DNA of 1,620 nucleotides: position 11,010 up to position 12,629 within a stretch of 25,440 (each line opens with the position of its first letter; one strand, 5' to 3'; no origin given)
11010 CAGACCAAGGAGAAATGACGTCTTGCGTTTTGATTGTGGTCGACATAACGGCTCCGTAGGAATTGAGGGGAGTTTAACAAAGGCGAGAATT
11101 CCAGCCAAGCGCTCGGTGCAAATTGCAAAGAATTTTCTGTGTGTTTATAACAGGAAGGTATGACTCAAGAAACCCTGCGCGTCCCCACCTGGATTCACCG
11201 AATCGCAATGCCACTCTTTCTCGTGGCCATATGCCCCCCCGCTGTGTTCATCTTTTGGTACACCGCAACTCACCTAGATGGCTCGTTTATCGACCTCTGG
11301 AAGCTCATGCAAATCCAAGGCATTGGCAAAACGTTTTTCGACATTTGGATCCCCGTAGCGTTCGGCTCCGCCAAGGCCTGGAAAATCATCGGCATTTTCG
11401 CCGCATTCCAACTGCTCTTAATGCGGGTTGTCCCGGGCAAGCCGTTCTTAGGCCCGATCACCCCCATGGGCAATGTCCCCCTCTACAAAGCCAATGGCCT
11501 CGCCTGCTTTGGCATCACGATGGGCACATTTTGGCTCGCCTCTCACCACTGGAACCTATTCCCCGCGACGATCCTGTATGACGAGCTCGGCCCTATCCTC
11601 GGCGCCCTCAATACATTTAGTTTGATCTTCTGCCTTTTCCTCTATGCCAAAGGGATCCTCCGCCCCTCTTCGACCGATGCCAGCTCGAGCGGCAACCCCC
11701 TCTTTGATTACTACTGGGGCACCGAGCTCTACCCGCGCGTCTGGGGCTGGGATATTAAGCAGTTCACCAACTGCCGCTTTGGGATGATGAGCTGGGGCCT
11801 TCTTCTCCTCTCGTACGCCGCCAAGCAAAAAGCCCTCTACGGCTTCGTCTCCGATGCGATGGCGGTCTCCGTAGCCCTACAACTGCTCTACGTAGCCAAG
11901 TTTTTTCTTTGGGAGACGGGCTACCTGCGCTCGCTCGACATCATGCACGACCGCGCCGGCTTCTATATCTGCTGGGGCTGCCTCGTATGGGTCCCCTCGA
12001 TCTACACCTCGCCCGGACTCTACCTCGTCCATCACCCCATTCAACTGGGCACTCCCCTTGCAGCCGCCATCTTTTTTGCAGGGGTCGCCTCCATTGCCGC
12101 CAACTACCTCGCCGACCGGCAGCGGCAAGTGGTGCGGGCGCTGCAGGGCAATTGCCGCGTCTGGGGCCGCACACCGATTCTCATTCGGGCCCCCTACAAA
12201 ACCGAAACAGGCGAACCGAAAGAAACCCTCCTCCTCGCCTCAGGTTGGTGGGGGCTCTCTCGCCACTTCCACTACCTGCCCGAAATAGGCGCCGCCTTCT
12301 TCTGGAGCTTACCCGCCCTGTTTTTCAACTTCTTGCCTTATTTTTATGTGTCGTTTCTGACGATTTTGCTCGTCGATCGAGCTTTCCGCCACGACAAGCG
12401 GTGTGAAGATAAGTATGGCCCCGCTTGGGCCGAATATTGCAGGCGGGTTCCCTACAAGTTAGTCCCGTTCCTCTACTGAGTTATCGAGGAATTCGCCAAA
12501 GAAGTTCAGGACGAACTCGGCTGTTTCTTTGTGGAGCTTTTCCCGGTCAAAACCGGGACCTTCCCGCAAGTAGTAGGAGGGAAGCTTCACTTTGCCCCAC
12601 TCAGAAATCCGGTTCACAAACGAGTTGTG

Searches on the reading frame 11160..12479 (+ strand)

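Call 13: search_protein_families(library=pfam, proteins=[window:11160-12479:+])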
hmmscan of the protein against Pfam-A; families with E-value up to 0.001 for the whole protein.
window:11160-12479:+ (439 aa): 1 family
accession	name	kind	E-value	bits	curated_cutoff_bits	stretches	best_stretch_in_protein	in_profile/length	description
PF01222.22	ERG4_ERG24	-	6e-70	236.6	27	1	64-439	61-432/432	Ergosterol biosynthesis ERG4/ERG24 family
